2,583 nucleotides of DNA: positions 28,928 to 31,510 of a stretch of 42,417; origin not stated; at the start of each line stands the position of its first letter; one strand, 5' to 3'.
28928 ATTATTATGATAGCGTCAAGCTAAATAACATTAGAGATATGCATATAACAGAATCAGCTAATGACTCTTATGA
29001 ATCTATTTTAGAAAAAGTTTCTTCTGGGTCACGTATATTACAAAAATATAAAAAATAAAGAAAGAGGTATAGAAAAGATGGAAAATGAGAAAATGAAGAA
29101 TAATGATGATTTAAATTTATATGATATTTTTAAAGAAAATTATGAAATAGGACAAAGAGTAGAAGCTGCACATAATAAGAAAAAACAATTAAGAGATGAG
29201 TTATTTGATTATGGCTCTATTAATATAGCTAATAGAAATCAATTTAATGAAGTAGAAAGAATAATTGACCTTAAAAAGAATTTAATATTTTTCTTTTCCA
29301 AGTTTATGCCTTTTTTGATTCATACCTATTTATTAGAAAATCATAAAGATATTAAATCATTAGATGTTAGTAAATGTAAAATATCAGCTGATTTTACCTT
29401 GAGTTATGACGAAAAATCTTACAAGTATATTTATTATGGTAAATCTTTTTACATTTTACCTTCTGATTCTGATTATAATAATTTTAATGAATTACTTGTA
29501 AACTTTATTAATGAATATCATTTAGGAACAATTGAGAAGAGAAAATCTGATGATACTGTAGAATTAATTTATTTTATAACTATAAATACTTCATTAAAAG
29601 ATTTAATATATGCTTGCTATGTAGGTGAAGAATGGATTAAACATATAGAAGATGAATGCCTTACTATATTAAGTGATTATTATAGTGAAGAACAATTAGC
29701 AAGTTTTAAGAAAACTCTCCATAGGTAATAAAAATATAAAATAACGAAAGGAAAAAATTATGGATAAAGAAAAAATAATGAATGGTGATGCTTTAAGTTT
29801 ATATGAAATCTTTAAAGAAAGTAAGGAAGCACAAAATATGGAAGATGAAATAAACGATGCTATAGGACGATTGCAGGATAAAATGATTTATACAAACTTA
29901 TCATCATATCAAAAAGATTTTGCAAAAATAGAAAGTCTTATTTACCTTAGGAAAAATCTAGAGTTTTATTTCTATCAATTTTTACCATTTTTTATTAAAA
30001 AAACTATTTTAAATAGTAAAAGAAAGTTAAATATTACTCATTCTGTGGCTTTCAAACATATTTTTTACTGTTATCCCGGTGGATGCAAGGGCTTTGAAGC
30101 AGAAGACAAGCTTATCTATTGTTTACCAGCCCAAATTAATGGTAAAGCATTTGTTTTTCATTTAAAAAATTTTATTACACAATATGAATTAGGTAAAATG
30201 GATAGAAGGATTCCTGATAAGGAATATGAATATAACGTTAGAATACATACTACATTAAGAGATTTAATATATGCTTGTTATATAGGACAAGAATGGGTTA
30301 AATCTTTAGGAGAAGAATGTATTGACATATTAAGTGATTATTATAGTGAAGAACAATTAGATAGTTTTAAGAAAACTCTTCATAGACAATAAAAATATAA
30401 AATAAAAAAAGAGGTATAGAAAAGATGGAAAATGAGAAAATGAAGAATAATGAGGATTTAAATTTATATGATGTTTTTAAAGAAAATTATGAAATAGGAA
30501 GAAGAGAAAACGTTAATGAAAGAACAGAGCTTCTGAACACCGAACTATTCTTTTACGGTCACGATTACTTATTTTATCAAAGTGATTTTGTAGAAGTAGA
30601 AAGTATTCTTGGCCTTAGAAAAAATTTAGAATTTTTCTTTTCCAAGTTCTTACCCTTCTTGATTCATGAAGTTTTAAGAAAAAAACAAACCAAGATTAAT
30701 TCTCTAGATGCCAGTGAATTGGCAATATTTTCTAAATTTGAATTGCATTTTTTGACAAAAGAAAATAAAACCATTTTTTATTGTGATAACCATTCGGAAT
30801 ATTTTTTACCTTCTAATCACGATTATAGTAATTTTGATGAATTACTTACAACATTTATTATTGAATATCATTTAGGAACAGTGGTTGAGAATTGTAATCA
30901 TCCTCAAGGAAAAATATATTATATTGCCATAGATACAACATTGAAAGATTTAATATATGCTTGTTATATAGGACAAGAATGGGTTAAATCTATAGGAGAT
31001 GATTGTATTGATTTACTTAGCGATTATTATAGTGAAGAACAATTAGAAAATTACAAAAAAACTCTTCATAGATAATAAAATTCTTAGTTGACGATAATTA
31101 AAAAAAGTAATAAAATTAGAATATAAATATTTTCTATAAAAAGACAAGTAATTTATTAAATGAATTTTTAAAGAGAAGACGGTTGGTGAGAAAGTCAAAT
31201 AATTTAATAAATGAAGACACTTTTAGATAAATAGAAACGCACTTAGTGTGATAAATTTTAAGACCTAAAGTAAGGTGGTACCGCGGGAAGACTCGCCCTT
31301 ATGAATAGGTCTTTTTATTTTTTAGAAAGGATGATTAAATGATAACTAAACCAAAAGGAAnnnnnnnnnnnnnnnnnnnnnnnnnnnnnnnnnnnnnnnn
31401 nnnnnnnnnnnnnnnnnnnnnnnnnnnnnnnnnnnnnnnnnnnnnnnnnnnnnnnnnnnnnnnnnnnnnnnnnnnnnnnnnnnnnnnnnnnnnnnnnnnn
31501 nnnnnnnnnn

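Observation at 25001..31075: Nine-gene tandem array of two unrecognised paralogous families (A A B B A B A A A)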

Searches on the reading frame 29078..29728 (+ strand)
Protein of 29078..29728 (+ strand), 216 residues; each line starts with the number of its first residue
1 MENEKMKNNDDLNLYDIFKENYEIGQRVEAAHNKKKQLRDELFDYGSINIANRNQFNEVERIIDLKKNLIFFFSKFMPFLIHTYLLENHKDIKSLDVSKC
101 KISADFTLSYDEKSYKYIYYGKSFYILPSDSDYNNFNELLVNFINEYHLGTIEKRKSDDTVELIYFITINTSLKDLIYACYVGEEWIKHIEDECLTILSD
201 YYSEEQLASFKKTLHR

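Call 3: search_protein_families(library=pfam, proteins=[window:29078-29728:+], max_evalue=1)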
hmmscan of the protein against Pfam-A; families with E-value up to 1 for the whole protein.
window:29078-29728:+ (216 aa): 1 family
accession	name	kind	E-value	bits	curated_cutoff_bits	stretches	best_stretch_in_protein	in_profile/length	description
PF20993.2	CENPH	-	0.14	12.7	27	1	7-60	77-132/175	CENPH protein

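Call 4: search_protein_families(library=padloc, proteins=[window:29078-29728:+], max_evalue=1)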
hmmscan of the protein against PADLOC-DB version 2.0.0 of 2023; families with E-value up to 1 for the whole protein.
window:29078-29728:+ (216 aa): 1 family
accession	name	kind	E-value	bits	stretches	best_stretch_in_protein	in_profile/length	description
PDLC02328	AbiEii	-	0.0051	14.7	1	140-212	106-171/203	AbiEii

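Call 26: search_solved_structures(query=A3, max_evalue=10)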
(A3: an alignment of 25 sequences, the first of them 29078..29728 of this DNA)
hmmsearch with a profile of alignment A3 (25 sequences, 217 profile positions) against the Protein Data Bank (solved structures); distinct sequences matched with E-value up to 10: 3.
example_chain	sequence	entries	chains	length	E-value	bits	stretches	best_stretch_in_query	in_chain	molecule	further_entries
9mmh_A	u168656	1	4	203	0.056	16.5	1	106-151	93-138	Phosphoglycerate mutase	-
2n39_A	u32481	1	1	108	0.19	14.8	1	33-98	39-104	Chromodomain-helicase-DNA-binding protein 1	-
8g2z_1R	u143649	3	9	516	0.42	13.7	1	66-169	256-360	RIB72B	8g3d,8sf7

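Call 34: predict_structure(alignment_id=A3)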
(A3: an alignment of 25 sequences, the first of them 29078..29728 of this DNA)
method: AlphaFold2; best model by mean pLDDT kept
length: 216 residues; sequences in the alignment: 25
mean_pLDDT: 76.9   pTM: 0.64
mean pLDDT of the five models: 76.9, 74.0, 73.4, 73.3, 71.9
residues with pLDDT >= 90: 43; 70-90: 112; 50-70: 44; < 50: 17
segments of 3 or more residues with pLDDT < 50: 1-12
pLDDT, mean of each block of 10 residues (from residue 1): 39 61 76 75 55 63 86 89 87 84 92 82 87 82 92 80 89 92 82 70 68 54
secondary structure, 60 per line:
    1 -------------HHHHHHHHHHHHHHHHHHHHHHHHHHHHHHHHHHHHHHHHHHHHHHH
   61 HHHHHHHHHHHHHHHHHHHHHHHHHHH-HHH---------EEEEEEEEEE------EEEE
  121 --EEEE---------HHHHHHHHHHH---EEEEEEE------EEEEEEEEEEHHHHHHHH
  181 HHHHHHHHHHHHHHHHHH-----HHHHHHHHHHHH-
elements in order: H14-87 E101-110 E117-120 E123-126 H136-146 E150-156 E163-172 H173-198 H204-215
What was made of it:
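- The most conserved stretch of A is its least confidently modelled part (pLDDT 54-70, call 34), as expected for a motif that folds on a partner.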

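Call 38: fold_search(model_id=the predicted structure, library=pdb)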
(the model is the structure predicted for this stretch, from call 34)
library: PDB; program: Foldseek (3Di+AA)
matches with E <= 10: 581; with E <= 0.001: 0
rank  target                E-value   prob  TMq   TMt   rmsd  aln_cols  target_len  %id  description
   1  2bj3_A                1.4e-02  0.94  0.22  0.33  10.0       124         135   14  NIKR-apo (released 2005-04-08)
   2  2bj3_D                2.5e-02  0.93  0.23  0.35   9.7       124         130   13  NIKR-apo (released 2005-04-08)
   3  2bj1_A                4.4e-02  0.94  0.25  0.38   8.1       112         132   10  NIKR IN OPEN CONFORMATION AND NICKEL BOUND TO HIGH-AFFINITY SITES (released 2005-04-08)
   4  6mrj_A                6.0e-02  0.87  0.23  0.34   7.5       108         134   10  Crystal structure of H.pylori NikR in complex with DNA (released 2019-11-20)
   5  2bj3_B                8.6e-02  0.82  0.24  0.35   7.7       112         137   11  NIKR-apo (released 2005-04-08)
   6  2hza_A                8.6e-02  0.80  0.22  0.34   8.6       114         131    8  Nickel-bound full-length Escherichia coli NikR (released 2006-08-22)
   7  2bj7_A                9.1e-02  0.80  0.24  0.35   7.2       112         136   12  NIKR IN CLOSED CONFORMATION AND NICKEL BOUND TO HIGH-AFFINITY SITES (released 2005-04-08)
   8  6mrj_D                9.7e-02  0.82  0.24  0.34   6.8       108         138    9  Crystal structure of H.pylori NikR in complex with DNA (released 2019-11-20)
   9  8yqt_C                1.1e-01  0.51  0.24  0.16   8.3       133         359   16  African swine fever virus RNA Polymerase-M1249L complex2 (released 2024-11-06)
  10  2bj3_C                1.2e-01  0.69  0.24  0.34   9.4       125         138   14  NIKR-apo (released 2005-04-08)
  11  2wvf_B                1.3e-01  0.75  0.24  0.34   8.5       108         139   11  Structural and mechanistic insights into Helicobacter pylori NikR function (released 2010-01-19)
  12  8fbp_A                1.4e-01  0.18  0.19  0.12  13.2       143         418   11  Glutamine synthetase from Pseudomonas aeruginosa, filament double-unit in compressed conformation (released 2024-02-14)
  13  8fbp_I                1.4e-01  0.15  0.18  0.11  13.7       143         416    8  Glutamine synthetase from Pseudomonas aeruginosa, filament double-unit in compressed conformation (released 2024-02-14)
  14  8fbp_U                1.5e-01  0.13  0.17  0.11  13.8       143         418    9  Glutamine synthetase from Pseudomonas aeruginosa, filament double-unit in compressed conformation (released 2024-02-14)
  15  3pht_A                1.7e-01  0.75  0.26  0.43   9.4       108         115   10  Crystal structure of H74A mutant of Helicobacter Pylori NikR (released 2011-11-23)
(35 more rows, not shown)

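Call 41: search_protein_families(library=phrogs, proteins=[window:29078-29728:+], max_evalue=0.1)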
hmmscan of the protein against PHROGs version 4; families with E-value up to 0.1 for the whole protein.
window:29078-29728:+ (216 aa): 0 families

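Call 42: search_protein_families(library=ncbifam, proteins=[window:29078-29728:+], max_evalue=0.1)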
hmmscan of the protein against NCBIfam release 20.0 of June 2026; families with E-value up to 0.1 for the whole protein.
window:29078-29728:+ (216 aa): 0 families

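Call 50: search_protein_representatives(alignment_id=A3)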
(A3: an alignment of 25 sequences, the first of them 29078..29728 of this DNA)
Query: 25 sequences, 217 profile positions. Proteins with E-value up to 0.001 (for the whole library): 6; up to 1e-10: 5; up to 1e-30: 4. The best 6 are listed.
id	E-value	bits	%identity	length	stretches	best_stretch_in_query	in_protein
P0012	2.5e-84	298.8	-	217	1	1-217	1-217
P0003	1.4e-75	270.2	-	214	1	1-215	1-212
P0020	7.1e-70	251.6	-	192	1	1-217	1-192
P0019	1.0e-58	215.1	-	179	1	26-215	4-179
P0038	6.6e-27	111.1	-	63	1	162-217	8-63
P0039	1.2e-06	44.9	-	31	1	189-216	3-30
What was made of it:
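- Here there are two families, and A exists in a single genus-level clade (call 50).
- Tried and rejected: An exhaustive profile search for remote A relatives found only close ones (call 50).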

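Call 52: find_related_loci(query=A3, collection=viral_contigs, flank=10000)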
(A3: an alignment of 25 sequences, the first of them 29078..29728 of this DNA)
Query A3 (216 aa) in viral_contigs; peptide patterns used: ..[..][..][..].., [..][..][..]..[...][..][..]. (x = any residue, [..] = any of these).
186 stretches matched a pattern, but none encodes a relative of the query by tblastn (E <= 1e-3).

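Call 84: search_dna_similar(query=window:29078-29728:+, collection=plasmids, mode=protein, max_evalue=0.01, max_rows=10)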
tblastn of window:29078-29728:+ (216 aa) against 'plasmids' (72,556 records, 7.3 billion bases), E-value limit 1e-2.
No match.

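Call 85: search_dna_similar(query=window:29078-29728:+, collection=phages, mode=protein, max_evalue=0.01, max_rows=10)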
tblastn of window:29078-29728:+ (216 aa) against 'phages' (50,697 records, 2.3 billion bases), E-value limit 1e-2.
No match.

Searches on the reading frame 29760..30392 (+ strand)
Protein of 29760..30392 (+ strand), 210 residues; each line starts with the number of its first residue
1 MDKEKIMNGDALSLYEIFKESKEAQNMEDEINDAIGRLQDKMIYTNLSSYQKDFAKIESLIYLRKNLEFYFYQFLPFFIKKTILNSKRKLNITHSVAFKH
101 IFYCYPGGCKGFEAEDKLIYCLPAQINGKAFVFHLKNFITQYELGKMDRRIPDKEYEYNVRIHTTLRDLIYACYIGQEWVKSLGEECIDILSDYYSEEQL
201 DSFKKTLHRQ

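Call 3: search_protein_families(library=pfam, proteins=[window:29760-30392:+], max_evalue=1)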
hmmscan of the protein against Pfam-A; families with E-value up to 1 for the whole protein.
window:29760-30392:+ (210 aa): 1 family
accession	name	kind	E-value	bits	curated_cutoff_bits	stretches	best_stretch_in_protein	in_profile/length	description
PF19562.4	DUF6084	-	0.024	14.6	25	1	153-208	149-202/213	Family of unknown function (DUF6084)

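Call 4: search_protein_families(library=padloc, proteins=[window:29760-30392:+], max_evalue=1)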
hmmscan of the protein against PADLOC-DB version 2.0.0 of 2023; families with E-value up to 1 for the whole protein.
window:29760-30392:+ (210 aa): 0 families

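Call 41: search_protein_families(library=phrogs, proteins=[window:29760-30392:+], max_evalue=0.1)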
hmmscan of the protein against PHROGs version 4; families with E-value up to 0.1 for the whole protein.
window:29760-30392:+ (210 aa): 2 families
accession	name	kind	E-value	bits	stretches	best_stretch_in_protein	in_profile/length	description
phrog_24420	-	unknown function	0.0038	18.4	1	24-53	12-41/62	-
phrog_30462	-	unknown function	0.019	16.4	0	19-72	39-93/95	-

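Call 42: search_protein_families(library=ncbifam, proteins=[window:29760-30392:+], max_evalue=0.1)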
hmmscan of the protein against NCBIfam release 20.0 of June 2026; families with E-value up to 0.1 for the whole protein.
window:29760-30392:+ (210 aa): 1 family
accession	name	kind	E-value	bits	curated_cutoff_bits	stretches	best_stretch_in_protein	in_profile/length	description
NF004401.0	PRK05758.2-1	equivalog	0.08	13.1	116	0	5-79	7-82/178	F0F1 ATP synthase subunit delta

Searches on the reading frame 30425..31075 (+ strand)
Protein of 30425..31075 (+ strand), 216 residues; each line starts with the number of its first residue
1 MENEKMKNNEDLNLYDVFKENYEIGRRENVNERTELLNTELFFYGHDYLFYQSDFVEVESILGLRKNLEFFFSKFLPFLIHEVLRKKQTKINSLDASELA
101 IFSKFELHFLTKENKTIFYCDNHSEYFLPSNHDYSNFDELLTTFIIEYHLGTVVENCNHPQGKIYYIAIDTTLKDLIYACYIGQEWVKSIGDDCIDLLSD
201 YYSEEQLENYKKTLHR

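Call 3: search_protein_families(library=pfam, proteins=[window:30425-31075:+], max_evalue=1)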
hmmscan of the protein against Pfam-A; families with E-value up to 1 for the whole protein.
window:30425-31075:+ (216 aa): 2 families
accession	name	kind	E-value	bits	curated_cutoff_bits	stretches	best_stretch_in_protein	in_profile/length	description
PF14175.11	YaaC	-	0.0088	15.9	27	1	83-153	194-265/307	YaaC-like Protein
PF01873.23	eIF-5_eIF-2B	-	0.072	13.4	27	1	99-164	38-100/117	Domain found in IF2B/IF5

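Call 4: search_protein_families(library=padloc, proteins=[window:30425-31075:+], max_evalue=1)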
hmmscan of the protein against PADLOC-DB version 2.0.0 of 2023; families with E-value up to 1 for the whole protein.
window:30425-31075:+ (216 aa): 0 families

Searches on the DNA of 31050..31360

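Call 67: search_rna_families(source=window, start=31050, end=31360, threshold=evalue, max_evalue=1)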
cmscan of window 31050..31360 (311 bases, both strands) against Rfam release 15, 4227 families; matches with E-value up to 1: 1.
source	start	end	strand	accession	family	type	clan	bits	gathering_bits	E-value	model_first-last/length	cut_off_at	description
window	31127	31303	+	RF00230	T-box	Cis-reg; leader;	-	63.3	93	1e-13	1-219/219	no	T-box leader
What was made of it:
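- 31127..31303 (+): T-box leader of hisS, which marks the downstream boundary of the insertion. RF00230, 63.3 bits (below the gathering score of 93), E 1e-13, full-length model match (call 67).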
